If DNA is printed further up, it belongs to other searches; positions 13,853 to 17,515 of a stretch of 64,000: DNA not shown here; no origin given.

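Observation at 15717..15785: Bipartite heptanucleotide-array element inserted in frame in carB (archetype of at least nine copies in this window)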

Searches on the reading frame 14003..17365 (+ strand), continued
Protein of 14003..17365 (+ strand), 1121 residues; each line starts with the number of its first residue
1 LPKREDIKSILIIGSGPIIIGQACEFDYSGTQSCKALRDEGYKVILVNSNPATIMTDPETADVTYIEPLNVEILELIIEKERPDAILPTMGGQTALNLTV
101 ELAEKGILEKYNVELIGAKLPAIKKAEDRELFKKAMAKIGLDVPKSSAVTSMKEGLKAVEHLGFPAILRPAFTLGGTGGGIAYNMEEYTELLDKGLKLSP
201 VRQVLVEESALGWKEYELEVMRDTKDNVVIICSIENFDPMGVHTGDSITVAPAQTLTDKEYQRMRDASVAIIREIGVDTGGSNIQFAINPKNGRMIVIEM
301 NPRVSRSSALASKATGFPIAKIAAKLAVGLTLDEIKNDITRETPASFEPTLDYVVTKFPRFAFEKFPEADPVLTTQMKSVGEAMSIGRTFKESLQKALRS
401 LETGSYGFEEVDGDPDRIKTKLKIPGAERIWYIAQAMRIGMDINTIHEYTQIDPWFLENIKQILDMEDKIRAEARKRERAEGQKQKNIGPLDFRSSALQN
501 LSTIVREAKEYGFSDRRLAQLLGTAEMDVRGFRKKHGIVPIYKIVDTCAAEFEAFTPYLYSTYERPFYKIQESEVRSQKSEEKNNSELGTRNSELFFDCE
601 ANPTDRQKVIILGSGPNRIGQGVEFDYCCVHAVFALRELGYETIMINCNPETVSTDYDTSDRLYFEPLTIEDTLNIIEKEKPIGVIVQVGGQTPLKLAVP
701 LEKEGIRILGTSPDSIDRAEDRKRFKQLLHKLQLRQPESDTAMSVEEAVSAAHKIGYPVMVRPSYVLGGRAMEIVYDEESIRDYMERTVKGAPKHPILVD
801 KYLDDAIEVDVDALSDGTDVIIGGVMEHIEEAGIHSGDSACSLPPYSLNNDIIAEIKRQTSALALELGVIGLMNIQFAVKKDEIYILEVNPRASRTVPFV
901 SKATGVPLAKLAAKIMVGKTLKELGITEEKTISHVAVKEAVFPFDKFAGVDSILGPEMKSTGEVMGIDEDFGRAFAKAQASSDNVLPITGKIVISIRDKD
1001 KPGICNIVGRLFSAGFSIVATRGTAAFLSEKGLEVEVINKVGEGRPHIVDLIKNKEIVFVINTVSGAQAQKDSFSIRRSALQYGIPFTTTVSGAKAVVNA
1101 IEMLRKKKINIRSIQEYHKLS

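Call 34: find_related_loci(query=window:14003-17365:+, collection=metagenome_contigs, flank=8000)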
Query window:14003-17365:+ (1121 aa) in metagenome_contigs; peptide patterns used: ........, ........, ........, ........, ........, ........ (x = any residue, [..] = any of these).
600 stretches matched a pattern (row limit reached: there are more); 598 encode a relative of the query (tblastn E <= 1e-3); the best 80 are kept; 80 distinct loci.
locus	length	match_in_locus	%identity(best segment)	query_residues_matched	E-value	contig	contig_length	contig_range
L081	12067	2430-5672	76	1-1118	0e+0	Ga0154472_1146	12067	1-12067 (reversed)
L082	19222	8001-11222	72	1-1119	0e+0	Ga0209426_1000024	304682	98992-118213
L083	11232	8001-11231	68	1-1113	0e+0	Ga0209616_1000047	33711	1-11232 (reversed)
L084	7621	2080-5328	64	1-1118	0e+0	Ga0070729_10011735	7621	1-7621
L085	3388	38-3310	63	1-1118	0e+0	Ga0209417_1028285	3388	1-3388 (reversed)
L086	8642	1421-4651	62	1-1118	0e+0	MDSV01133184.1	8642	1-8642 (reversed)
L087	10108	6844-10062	62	1-1117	0e+0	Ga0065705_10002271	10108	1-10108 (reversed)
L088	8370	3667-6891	62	1-1118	0e+0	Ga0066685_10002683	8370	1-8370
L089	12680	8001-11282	60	1-1118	0e+0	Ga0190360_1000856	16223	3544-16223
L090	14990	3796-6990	61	1-1119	0e+0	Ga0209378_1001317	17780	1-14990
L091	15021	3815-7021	61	1-1119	0e+0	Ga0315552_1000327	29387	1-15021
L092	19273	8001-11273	61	3-1118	0e+0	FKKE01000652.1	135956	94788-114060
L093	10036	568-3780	61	1-1119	0e+0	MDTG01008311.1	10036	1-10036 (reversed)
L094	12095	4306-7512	60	1-1119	0e+0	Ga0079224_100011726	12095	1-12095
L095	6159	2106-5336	62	1-1118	0e+0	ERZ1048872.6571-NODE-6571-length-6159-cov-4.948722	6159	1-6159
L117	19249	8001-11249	60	1-1121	0e+0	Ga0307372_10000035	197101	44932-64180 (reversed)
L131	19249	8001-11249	59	1-1121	0e+0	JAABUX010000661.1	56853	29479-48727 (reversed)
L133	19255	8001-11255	60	1-1121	0e+0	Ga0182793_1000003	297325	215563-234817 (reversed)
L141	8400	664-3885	59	1-1121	0e+0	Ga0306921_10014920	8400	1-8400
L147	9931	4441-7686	60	1-1121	0e+0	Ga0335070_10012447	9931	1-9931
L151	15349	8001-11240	59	1-1121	0e+0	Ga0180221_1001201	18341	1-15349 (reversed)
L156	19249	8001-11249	58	1-1121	0e+0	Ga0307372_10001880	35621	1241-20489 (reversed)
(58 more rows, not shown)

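Call 35: find_encoding_contigs(protein=P0001, flank=10000, max_places=2)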
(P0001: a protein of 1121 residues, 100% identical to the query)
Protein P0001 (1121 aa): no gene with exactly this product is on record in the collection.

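Call 36: find_encoding_contigs(protein=P0014, flank=10000, max_places=2)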
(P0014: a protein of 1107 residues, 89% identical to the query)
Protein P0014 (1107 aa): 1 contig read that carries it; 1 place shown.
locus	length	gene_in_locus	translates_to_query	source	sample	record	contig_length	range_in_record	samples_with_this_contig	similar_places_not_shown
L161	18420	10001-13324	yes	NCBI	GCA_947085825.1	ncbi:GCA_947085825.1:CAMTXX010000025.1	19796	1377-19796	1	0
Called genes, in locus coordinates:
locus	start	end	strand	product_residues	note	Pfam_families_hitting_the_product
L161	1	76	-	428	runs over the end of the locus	PF00171:Aldedh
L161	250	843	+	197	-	PF00581:Rhodanese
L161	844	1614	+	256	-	PF00581:Rhodanese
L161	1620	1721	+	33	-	-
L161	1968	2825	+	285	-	PF00459:Inositol_P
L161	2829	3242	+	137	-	PF01814:Hemerythrin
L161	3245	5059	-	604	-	PF00009:GTP_EFTU, PF01926:MMR_HSR1 (weak), PF22042:EF-G_D2, PF03144:GTP_EFTU_D2, PF00679:EFG_C, PF21018:BipA_C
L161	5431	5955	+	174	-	PF00156:Pribosyltran, PF14681:UPRTase (weak)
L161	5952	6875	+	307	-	PF02729:OTCace_N, PF00185:OTCace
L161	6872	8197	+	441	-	PF01979:Amidohydro_1, PF12890:DHOase, PF07969:Amidohydro_3 (weak)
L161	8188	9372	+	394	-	PF00988:CPSase_sm_chain, PF00117:GATase, PF07722:Peptidase_C26 (faint)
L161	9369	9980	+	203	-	-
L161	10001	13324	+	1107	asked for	PF25596:CPSase_L_D1, PF02786:CPSase_L_D2, PF02787:CPSase_L_D3, PF25596:CPSase_L_D1, PF02222:ATP-grasp, PF02786:CPSase_L_D2, PF15632:ATPgrasp_Ter (weak), PF02142:MGS, +4 more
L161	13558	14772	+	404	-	PF00365:PFK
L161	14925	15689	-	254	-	PF00072:Response_reg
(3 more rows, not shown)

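Call 37: find_encoding_contigs(protein=P0004, flank=10000, max_places=2)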
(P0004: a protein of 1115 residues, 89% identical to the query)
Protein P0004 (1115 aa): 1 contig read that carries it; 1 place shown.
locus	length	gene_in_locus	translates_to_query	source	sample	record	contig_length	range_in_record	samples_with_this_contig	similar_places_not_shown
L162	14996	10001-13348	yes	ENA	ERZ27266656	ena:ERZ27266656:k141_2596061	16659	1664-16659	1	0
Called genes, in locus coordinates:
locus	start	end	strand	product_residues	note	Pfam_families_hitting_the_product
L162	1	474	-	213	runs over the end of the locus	PF03352:Adenine_glyco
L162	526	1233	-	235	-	PF04452:Methyltrans_RNA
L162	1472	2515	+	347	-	PF04055:Radical_SAM, PF19288:CofH_C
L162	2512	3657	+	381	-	PF04055:Radical_SAM, PF19288:CofH_C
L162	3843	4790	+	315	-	PF00070:Pyr_redox (faint), PF00890:FAD_binding_2 (weak), PF01266:DAO (weak), PF01946:Thi4 (weak), PF07992:Pyr_redox_2, PF12831:FAD_oxidored (weak), PF13450:NAD_binding_8, PF13738:Pyr_redox_3, +2 more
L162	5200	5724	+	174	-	PF00156:Pribosyltran, PF14681:UPRTase (weak)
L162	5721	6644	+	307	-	PF02729:OTCace_N, PF00185:OTCace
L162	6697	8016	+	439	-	PF01979:Amidohydro_1, PF07969:Amidohydro_3 (weak), PF12890:DHOase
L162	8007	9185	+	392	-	PF00988:CPSase_sm_chain, PF00117:GATase, PF07722:Peptidase_C26 (faint)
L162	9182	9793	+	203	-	-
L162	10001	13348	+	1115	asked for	PF25596:CPSase_L_D1, PF02786:CPSase_L_D2, PF02787:CPSase_L_D3, PF25596:CPSase_L_D1, PF02222:ATP-grasp, PF02786:CPSase_L_D2, PF15632:ATPgrasp_Ter, PF02142:MGS, +4 more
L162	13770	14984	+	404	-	PF00365:PFK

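Call 50: find_encoding_contigs(protein=P0003, flank=10000, max_places=1)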
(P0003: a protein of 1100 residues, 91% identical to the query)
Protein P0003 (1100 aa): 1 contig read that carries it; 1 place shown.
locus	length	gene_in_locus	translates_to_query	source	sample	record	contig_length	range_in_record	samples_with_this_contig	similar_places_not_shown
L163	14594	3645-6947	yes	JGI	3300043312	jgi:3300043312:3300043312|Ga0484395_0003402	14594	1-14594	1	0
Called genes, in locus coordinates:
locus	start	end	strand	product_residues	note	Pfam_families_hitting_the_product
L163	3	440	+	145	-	?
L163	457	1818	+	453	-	PF01979:Amidohydro_1, PF07969:Amidohydro_3 (weak), PF12890:DHOase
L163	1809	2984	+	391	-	PF00988:CPSase_sm_chain, PF00117:GATase, PF07722:Peptidase_C26 (faint)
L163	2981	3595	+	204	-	-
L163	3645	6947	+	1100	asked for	PF25596:CPSase_L_D1, PF02786:CPSase_L_D2, PF02787:CPSase_L_D3, PF25596:CPSase_L_D1, PF02222:ATP-grasp, PF02655:ATP-grasp_3 (weak), PF02786:CPSase_L_D2, PF02142:MGS, +4 more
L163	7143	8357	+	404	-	PF00365:PFK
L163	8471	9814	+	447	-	PF03631:Virul_fac_BrkB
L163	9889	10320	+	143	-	PF01475:FUR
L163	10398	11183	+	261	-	PF13557:Phenol_MetA_deg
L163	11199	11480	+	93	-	PF04023:FeoA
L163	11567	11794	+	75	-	PF04023:FeoA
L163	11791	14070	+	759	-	PF00009:GTP_EFTU (faint), PF00350:Dynamin_N (faint), PF01926:MMR_HSR1, PF02421:FeoB_N, PF17910:FeoB_Cyto, PF07670:Gate, PF07664:FeoB_C, PF07670:Gate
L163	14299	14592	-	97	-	PF13549:ATP-grasp_5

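Call 51: find_encoding_contigs(protein=P0008, flank=10000, max_places=1)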
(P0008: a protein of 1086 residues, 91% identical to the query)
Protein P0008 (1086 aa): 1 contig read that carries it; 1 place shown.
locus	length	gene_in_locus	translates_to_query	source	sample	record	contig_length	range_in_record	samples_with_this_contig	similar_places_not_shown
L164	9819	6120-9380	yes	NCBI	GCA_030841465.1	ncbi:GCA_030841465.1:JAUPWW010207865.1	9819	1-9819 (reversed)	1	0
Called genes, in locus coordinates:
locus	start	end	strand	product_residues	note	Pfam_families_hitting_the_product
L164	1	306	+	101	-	?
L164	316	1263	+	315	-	PF00890:FAD_binding_2 (weak), PF01266:DAO (weak), PF01946:Thi4 (weak), PF03486:HI0933_like (weak), PF07992:Pyr_redox_2, PF12831:FAD_oxidored (weak), PF13450:NAD_binding_8 (weak), PF13738:Pyr_redox_3, +2 more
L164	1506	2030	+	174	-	PF00156:Pribosyltran, PF14681:UPRTase (weak)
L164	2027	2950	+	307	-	PF02729:OTCace_N, PF00185:OTCace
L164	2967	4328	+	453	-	PF01979:Amidohydro_1, PF07969:Amidohydro_3 (weak), PF12890:DHOase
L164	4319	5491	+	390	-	PF00988:CPSase_sm_chain, PF00117:GATase, PF07722:Peptidase_C26 (faint)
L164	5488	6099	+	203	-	-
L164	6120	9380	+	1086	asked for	PF25596:CPSase_L_D1, PF02786:CPSase_L_D2, PF02787:CPSase_L_D3, PF25596:CPSase_L_D1, PF02222:ATP-grasp, PF02786:CPSase_L_D2, PF15632:ATPgrasp_Ter (weak), PF02142:MGS, +3 more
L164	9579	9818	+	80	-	?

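Call 57: list_cluster_members(proteins=[P0001, P0003, P0014, P0015])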
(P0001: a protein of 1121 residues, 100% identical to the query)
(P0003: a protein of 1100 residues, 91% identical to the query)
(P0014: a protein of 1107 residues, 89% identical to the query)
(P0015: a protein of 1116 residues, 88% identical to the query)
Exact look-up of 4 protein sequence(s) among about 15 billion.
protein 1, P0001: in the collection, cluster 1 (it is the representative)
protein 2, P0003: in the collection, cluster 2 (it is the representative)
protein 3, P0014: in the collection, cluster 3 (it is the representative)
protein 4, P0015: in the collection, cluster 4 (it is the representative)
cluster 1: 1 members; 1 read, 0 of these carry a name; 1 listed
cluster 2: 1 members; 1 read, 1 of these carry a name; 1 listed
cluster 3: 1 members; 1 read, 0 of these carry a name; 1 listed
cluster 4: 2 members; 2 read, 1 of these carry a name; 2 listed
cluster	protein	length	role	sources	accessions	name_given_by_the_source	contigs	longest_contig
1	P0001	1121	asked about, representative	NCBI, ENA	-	-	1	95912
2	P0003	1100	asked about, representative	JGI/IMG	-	carbamoyl-phosphate synthase large subunit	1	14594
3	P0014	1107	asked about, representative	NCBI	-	-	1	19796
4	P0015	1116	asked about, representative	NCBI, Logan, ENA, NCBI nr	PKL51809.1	MAG: carbamoyl phosphate synthase large subunit [Nitrospira bacterium HGW-Nitrospira-1]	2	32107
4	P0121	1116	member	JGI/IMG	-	-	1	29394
